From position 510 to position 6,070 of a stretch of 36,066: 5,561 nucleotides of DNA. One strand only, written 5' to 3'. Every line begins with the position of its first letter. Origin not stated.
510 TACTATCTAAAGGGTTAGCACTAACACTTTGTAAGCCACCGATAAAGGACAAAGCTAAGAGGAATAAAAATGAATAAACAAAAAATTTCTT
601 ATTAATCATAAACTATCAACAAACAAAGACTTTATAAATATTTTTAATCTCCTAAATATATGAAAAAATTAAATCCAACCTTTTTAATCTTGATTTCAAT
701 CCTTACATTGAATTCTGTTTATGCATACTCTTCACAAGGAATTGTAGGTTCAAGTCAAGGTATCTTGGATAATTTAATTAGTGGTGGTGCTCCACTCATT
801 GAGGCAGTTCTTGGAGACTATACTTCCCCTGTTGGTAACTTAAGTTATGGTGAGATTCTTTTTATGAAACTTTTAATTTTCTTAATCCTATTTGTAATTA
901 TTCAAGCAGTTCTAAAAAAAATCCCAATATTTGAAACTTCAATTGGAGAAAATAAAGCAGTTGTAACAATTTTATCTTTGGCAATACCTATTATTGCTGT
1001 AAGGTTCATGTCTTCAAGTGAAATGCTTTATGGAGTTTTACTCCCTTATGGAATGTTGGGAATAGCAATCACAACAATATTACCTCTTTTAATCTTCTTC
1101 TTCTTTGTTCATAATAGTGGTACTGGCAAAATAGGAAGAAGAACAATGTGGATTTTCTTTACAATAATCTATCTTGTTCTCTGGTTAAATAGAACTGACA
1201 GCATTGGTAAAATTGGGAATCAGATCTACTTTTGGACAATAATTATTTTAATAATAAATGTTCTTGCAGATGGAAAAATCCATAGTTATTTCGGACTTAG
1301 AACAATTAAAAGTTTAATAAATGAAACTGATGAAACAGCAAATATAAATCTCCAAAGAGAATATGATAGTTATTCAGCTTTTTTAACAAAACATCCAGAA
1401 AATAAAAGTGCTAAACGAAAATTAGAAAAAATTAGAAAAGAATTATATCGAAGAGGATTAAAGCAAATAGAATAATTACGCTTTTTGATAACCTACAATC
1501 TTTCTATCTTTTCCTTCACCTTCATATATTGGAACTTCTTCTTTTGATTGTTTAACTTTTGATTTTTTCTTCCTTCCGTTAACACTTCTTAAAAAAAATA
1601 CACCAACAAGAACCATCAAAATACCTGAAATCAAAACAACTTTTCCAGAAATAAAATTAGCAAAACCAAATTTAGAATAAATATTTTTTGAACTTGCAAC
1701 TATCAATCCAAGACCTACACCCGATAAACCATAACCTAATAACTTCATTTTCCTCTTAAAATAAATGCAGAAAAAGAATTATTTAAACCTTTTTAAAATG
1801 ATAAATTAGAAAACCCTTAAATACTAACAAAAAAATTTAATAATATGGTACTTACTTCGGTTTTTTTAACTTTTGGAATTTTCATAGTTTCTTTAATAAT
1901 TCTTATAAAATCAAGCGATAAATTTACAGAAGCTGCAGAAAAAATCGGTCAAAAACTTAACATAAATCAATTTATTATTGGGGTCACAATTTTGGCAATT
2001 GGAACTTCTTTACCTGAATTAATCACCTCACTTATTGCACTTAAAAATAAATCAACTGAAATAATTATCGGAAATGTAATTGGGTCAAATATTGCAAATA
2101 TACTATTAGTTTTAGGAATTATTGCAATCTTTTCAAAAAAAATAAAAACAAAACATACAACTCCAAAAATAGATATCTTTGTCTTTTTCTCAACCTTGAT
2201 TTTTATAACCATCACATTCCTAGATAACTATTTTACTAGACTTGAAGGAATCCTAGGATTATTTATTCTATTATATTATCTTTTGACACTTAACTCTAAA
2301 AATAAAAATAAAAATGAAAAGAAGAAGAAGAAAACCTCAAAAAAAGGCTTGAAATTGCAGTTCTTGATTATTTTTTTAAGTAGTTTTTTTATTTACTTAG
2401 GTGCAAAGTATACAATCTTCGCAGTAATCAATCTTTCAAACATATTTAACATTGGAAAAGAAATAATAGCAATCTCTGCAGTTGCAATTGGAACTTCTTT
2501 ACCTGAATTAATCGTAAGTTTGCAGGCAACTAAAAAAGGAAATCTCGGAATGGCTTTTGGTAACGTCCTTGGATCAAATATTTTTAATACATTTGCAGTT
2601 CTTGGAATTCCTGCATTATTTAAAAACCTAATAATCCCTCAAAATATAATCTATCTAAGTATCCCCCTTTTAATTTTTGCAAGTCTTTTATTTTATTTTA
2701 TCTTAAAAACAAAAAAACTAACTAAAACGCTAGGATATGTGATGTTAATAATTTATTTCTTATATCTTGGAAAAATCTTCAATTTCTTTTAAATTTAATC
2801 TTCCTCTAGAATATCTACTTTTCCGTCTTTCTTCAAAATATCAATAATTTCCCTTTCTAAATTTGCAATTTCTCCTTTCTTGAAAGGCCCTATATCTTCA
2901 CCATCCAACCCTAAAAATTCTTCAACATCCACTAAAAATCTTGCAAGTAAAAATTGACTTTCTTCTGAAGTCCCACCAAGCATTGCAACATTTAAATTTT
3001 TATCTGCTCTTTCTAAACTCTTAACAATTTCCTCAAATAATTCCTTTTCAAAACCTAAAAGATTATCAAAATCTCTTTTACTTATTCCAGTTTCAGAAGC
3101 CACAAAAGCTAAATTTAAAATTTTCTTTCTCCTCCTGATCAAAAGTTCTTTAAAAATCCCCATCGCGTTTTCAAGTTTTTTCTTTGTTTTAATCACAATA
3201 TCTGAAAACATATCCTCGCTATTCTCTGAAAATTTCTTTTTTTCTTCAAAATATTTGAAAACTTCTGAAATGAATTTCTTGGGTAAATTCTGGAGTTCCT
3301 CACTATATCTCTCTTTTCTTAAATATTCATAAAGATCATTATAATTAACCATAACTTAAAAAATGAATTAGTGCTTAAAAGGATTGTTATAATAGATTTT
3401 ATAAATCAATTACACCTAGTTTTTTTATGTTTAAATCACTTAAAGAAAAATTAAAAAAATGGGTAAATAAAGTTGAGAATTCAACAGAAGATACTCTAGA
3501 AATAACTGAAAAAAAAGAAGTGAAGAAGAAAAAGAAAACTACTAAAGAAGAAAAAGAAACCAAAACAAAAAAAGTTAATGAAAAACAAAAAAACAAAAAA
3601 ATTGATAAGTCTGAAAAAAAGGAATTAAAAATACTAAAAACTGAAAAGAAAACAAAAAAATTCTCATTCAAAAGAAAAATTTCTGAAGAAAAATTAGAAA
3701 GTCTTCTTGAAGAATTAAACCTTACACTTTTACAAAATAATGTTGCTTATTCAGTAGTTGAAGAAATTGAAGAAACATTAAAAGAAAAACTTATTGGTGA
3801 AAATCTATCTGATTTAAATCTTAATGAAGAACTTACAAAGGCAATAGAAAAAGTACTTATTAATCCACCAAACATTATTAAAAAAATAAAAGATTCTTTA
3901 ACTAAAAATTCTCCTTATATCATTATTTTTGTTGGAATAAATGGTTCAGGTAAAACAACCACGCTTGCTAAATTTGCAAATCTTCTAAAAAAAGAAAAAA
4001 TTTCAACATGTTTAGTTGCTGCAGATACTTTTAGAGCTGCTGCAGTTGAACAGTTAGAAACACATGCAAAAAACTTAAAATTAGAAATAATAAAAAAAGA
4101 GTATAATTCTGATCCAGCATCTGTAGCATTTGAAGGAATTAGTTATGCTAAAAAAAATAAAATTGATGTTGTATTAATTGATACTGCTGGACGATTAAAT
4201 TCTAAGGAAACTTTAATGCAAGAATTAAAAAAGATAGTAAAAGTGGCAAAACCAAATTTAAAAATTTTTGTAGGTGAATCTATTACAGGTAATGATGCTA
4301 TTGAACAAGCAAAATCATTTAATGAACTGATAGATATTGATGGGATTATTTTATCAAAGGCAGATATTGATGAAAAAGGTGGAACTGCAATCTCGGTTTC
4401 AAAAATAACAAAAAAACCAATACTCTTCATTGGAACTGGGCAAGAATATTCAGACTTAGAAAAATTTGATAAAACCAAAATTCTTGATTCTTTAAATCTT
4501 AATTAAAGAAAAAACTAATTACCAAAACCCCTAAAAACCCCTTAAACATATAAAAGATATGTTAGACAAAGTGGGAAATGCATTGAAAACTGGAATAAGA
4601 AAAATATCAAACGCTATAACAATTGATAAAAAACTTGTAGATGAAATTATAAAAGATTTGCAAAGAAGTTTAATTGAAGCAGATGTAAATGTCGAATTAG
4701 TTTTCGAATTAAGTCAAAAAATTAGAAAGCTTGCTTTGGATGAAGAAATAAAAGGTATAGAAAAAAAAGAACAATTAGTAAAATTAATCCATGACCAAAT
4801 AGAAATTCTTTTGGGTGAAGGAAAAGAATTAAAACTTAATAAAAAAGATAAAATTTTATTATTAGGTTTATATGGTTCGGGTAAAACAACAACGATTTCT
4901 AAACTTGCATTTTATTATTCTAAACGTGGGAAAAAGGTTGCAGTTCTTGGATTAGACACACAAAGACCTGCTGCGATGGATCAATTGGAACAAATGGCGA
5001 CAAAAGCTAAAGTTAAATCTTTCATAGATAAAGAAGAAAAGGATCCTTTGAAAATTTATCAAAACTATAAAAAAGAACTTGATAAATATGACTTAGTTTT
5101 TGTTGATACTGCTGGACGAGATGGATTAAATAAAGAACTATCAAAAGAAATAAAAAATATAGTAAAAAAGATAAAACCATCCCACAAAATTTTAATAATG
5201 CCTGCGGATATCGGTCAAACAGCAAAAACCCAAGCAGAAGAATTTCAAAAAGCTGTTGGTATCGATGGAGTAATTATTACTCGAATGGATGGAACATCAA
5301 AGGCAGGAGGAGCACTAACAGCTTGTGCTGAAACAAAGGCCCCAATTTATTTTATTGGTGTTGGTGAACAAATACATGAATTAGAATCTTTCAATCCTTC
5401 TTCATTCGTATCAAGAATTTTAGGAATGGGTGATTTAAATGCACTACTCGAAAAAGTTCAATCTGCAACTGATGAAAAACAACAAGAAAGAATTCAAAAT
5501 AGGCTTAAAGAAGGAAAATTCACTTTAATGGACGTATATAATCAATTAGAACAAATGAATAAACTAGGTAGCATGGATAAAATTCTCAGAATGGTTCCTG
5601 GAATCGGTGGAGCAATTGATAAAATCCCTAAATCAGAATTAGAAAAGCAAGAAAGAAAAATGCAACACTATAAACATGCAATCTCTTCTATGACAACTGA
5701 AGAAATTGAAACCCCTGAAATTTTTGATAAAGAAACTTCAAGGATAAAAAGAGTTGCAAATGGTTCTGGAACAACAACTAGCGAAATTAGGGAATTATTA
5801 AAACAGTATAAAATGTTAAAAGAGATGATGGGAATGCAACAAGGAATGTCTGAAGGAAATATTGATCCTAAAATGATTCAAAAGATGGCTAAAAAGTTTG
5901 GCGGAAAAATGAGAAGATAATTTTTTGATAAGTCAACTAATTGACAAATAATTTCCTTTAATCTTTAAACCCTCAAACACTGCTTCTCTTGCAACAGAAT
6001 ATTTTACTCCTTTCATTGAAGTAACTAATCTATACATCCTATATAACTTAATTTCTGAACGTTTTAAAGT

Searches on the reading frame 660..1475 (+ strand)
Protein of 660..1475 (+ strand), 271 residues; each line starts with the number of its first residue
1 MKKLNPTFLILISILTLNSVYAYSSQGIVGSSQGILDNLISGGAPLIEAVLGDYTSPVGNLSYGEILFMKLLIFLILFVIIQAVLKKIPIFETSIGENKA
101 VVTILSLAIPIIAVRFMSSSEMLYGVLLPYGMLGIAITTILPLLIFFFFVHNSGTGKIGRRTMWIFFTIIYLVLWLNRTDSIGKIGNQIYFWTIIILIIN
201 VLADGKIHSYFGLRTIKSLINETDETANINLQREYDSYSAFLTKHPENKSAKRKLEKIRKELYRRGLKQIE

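Call 5: search_protein_families(library=pfam, proteins=[window:660-1475:+], max_evalue=0.001)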
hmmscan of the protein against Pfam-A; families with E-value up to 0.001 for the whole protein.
window:660-1475:+ (271 aa): 0 families

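Call 22: find_encoding_contigs(protein=window:660-1475:+, flank=10000, max_places=3)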
Protein window:660-1475:+ (271 aa): 1 contig read that carries it; 1 place shown.
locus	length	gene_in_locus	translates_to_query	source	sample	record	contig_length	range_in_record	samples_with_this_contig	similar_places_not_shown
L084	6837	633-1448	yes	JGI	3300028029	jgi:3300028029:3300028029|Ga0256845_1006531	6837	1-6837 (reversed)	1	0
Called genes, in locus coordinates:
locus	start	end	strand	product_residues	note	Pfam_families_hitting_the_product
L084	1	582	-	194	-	?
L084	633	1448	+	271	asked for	-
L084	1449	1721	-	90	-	-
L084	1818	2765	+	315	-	PF01699:Na_Ca_ex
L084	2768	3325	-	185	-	PF22090:Gins51_C (weak)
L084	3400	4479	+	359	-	PF02881:SRP54_N, PF13604:AAA_30 (weak), PF00448:SRP54, PF13401:AAA_22 (weak)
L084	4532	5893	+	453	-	PF02881:SRP54_N, PF00448:SRP54, PF13604:AAA_30 (faint), PF01656:CbiA, PF02978:SRP_SPB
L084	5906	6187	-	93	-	-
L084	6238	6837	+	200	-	?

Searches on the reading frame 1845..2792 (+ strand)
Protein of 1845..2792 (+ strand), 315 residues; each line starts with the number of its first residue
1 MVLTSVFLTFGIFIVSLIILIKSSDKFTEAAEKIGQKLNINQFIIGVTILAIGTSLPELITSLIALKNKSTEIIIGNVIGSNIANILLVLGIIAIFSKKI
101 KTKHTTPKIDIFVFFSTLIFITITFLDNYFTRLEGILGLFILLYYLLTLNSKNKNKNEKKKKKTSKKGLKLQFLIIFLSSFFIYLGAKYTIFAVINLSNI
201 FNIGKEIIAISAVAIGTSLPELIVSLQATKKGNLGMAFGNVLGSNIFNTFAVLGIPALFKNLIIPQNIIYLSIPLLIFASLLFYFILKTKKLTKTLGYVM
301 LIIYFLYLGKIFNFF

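Call 5: search_protein_families(library=pfam, proteins=[window:1845-2792:+], max_evalue=0.001)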
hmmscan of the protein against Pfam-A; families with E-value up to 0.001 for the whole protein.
window:1845-2792:+ (315 aa): 1 family
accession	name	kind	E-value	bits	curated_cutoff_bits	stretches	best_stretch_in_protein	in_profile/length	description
PF01699.29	Na_Ca_ex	-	1.1e-59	201.2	24.9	2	10-148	3-148/151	Sodium/calcium exchanger protein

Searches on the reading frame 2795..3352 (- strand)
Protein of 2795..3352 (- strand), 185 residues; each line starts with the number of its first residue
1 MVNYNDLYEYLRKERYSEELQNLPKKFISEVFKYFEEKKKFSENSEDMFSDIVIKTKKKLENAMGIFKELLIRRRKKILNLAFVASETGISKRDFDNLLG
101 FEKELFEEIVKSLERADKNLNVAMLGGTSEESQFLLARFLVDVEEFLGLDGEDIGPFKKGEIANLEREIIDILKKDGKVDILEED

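Call 5: search_protein_families(library=pfam, proteins=[window:2795-3352:-], max_evalue=0.001)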
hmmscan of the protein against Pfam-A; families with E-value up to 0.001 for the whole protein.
window:2795-3352:- (185 aa): 2 families
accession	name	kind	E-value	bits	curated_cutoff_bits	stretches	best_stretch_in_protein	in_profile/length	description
PF22090.1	Gins51_C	-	2e-06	27.9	27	1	137-175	3-41/48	Gins51, C-terminal domain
PF05916.17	Sld5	-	0.00029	21.5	22.3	1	6-120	6-101/102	GINS complex protein helical bundle domain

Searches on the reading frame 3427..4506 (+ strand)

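Call 5: search_protein_families(library=pfam, proteins=[window:3427-4506:+], max_evalue=0.001)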
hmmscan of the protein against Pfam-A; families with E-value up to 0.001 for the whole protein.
window:3427-4506:+ (359 aa): 8 families
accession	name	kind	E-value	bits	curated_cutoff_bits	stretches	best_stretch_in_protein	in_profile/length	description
PF00448.28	SRP54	-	8.1e-72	241.4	22.7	1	164-356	2-194/196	SRP54-type protein, GTPase domain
PF02881.24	SRP54_N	-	8.7e-08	32.7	22.4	1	77-141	10-72/75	SRP54-type protein, helical bundle domain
PF13401.12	AAA_22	-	1.1e-07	32.7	27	1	162-273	4-110/130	AAA domain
PF13604.12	AAA_30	-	2.3e-06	27.9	27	1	159-274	14-115/191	AAA domain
PF13207.12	AAA_17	-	6e-05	23.8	27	1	169-282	1-108/136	AAA domain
PF06414.18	Zeta_toxin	-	7.3e-05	22.7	22.3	1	153-268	7-118/199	Zeta toxin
PF13245.12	AAA_19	-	0.00017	22.2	25.1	1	165-267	13-114/134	AAA domain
PF13671.12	AAA_33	-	0.00077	20.2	27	0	166-215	2-46/143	AAA domain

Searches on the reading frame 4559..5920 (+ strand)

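Call 5: search_protein_families(library=pfam, proteins=[window:4559-5920:+], max_evalue=0.001)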
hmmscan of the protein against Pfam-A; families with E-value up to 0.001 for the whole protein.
window:4559-5920:+ (453 aa): 10 families
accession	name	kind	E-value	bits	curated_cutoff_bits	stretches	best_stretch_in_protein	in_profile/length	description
PF00448.28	SRP54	-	4.8e-64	216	22.7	1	98-289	3-196/196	SRP54-type protein, GTPase domain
PF02978.25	SRP_SPB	-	1.2e-28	99.8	27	1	320-424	1-91/91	Signal peptide binding domain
PF02881.24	SRP54_N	-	2e-12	47.6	22.4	1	6-80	2-74/75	SRP54-type protein, helical bundle domain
PF01656.29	CbiA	-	1.3e-08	35.3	25.4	1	106-267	9-107/125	CobQ/CobB/MinD/ParA nucleotide binding domain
PF13604.12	AAA_30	-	2.8e-06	27.7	27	1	99-189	21-101/191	AAA domain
PF13479.12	AAA_24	-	1.2e-05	25.6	27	1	96-186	2-74/195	AAA domain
PF20720.3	nSTAND3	-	4.9e-05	23.5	27.2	1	92-231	13-127/155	Novel STAND NTPase 3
PF03308.22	MeaB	-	6.9e-05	22.4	23.1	1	98-135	35-72/273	Methylmalonyl Co-A mutase-associated GTPase MeaB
PF13245.12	AAA_19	-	0.0002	21.9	25.1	1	96-208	11-117/134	AAA domain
PF13614.12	AAA_31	-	0.00067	20.1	27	1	106-162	12-68/177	AAA domain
